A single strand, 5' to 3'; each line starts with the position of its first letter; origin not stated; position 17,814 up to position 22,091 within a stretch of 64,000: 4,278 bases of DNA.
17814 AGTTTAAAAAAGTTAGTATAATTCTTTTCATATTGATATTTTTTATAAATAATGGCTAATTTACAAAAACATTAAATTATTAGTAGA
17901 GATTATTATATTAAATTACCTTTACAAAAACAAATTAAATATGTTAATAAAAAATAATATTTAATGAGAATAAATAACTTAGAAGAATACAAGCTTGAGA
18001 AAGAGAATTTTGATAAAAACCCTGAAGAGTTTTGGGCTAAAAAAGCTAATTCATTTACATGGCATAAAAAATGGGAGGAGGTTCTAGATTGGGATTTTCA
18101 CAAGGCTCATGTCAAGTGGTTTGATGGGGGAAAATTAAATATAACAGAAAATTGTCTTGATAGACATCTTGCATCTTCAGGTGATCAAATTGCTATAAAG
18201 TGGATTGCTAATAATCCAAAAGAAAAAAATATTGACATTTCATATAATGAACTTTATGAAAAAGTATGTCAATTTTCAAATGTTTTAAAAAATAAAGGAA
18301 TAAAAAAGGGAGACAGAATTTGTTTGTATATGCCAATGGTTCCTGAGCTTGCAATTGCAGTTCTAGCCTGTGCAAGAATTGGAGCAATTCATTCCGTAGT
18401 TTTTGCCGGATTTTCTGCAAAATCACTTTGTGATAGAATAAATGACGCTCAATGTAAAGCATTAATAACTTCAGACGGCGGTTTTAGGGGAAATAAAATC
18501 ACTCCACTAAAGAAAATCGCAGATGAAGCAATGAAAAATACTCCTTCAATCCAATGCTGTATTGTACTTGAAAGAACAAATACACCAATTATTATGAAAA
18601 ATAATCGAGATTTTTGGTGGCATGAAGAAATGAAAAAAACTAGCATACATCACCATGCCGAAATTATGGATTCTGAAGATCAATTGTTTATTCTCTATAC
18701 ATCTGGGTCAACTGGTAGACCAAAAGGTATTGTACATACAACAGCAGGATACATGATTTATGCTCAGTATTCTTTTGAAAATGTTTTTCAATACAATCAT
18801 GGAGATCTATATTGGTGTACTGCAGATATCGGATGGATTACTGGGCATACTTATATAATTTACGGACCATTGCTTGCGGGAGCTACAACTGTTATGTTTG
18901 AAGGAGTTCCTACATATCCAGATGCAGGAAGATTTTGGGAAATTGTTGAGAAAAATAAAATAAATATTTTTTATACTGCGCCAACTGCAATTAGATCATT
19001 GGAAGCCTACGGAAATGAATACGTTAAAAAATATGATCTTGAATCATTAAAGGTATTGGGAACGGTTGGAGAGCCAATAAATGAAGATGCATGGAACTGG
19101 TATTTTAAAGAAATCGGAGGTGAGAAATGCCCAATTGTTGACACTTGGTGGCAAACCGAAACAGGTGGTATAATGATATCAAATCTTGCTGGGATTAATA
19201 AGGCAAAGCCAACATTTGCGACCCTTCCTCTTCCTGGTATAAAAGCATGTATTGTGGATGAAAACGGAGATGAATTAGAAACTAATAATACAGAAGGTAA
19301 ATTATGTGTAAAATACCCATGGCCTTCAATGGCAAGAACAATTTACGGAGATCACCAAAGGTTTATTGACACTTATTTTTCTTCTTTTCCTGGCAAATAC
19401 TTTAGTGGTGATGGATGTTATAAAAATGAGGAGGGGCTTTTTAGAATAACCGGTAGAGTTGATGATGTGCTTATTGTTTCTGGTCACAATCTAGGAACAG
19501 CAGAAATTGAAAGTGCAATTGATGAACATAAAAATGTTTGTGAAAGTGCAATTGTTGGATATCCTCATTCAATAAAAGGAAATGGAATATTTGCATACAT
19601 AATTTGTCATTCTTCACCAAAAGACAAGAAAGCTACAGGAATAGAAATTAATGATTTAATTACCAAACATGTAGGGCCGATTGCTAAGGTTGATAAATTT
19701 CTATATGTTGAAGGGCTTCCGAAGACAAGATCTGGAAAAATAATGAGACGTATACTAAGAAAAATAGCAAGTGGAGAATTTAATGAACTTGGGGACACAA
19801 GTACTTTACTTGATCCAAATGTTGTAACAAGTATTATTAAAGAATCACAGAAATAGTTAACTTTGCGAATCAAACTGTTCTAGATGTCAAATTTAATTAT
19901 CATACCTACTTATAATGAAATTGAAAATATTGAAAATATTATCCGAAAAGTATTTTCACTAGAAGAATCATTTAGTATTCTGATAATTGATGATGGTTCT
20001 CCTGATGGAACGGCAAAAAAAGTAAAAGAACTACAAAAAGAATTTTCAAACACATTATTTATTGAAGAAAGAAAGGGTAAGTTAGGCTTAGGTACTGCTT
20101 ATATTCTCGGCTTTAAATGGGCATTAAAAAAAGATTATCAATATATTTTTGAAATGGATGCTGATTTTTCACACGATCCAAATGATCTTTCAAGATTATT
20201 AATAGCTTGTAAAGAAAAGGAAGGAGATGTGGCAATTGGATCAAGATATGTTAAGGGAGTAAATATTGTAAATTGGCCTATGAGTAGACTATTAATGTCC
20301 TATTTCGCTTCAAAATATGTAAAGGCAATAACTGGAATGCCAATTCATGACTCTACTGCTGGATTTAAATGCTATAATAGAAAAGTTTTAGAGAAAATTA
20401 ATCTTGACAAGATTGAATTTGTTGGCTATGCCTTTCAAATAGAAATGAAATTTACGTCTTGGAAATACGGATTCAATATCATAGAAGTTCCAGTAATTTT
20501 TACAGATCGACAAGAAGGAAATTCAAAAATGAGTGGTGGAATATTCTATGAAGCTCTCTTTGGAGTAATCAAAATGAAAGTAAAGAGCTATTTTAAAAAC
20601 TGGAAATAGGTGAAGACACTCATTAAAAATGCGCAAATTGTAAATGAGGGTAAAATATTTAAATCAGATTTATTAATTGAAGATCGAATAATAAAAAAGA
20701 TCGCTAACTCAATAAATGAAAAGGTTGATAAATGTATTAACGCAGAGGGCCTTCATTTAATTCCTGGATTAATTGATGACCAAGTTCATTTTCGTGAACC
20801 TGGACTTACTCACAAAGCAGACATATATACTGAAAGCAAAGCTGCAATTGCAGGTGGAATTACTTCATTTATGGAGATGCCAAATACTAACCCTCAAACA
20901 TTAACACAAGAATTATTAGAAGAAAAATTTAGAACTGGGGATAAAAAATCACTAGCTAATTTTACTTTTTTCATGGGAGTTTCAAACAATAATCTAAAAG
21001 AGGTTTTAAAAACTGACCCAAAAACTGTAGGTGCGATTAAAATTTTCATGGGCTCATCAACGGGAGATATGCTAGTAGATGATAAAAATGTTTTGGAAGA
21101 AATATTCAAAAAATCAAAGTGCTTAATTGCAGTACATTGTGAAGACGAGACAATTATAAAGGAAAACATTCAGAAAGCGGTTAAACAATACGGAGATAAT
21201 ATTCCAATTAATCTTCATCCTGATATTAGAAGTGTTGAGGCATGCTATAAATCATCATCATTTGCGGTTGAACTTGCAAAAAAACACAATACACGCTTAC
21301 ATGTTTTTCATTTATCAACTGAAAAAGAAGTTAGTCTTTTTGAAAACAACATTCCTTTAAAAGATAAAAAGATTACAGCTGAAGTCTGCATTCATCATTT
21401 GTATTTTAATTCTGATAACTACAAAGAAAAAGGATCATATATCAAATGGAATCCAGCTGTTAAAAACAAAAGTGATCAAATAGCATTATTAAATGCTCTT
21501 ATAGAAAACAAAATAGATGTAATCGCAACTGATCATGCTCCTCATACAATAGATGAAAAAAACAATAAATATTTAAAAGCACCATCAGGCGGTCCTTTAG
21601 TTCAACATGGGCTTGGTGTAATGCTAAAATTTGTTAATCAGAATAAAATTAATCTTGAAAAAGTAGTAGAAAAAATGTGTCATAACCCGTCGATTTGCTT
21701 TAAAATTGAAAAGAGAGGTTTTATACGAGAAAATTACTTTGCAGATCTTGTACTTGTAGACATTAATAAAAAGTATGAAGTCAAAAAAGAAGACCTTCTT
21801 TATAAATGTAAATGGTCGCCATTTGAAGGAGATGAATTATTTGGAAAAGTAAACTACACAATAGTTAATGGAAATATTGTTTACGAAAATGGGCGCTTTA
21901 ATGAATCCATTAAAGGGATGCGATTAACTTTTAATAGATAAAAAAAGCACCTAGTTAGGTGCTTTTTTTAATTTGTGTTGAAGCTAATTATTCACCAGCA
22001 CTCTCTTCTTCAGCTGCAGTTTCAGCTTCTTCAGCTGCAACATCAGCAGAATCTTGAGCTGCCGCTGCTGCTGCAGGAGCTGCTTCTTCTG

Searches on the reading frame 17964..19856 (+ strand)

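Call 62: search_protein_families(library=pfam, proteins=[window:17964-19856:+], max_evalue=0.00001)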
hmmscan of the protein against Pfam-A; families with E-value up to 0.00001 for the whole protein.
window:17964-19856:+ (630 aa): 3 families
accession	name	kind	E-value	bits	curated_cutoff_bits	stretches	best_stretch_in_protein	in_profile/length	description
PF00501.34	AMP-binding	-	3.3e-85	286.7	29.9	1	66-456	2-379/384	AMP-binding enzyme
PF16177.11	ACAS_N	-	2.8e-17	62.7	27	1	15-64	7-55/55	Acetyl-coenzyme A synthetase N-terminus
PF13193.12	AMP-binding_C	-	6.9e-15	56.2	24.5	1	514-592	1-76/76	AMP-binding enzyme C-terminal domain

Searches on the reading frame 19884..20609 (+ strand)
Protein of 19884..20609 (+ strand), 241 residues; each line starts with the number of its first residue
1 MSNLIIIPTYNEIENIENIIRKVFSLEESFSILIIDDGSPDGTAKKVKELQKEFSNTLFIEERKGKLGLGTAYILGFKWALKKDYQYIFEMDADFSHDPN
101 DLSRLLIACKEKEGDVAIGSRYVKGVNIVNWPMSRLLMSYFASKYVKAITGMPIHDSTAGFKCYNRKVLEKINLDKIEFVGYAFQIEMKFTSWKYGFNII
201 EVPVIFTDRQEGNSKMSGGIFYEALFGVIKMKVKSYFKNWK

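Call 62: search_protein_families(library=pfam, proteins=[window:19884-20609:+], max_evalue=0.00001)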
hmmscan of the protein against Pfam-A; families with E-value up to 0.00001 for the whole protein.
window:19884-20609:+ (241 aa): 1 family
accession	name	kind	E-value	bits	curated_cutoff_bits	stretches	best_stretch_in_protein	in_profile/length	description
PF00535.33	Glycos_transf_2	-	2.3e-29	102.9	23.3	1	5-172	2-167/168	Glycosyl transferase family 2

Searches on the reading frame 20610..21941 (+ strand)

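Call 62: search_protein_families(library=pfam, proteins=[window:20610-21941:+], max_evalue=0.00001)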
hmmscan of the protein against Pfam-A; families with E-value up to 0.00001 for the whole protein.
window:20610-21941:+ (443 aa): 1 family
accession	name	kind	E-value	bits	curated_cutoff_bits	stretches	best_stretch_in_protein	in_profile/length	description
PF01979.26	Amidohydro_1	-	5.5e-19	69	25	1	50-424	2-345/345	Amidohydrolase family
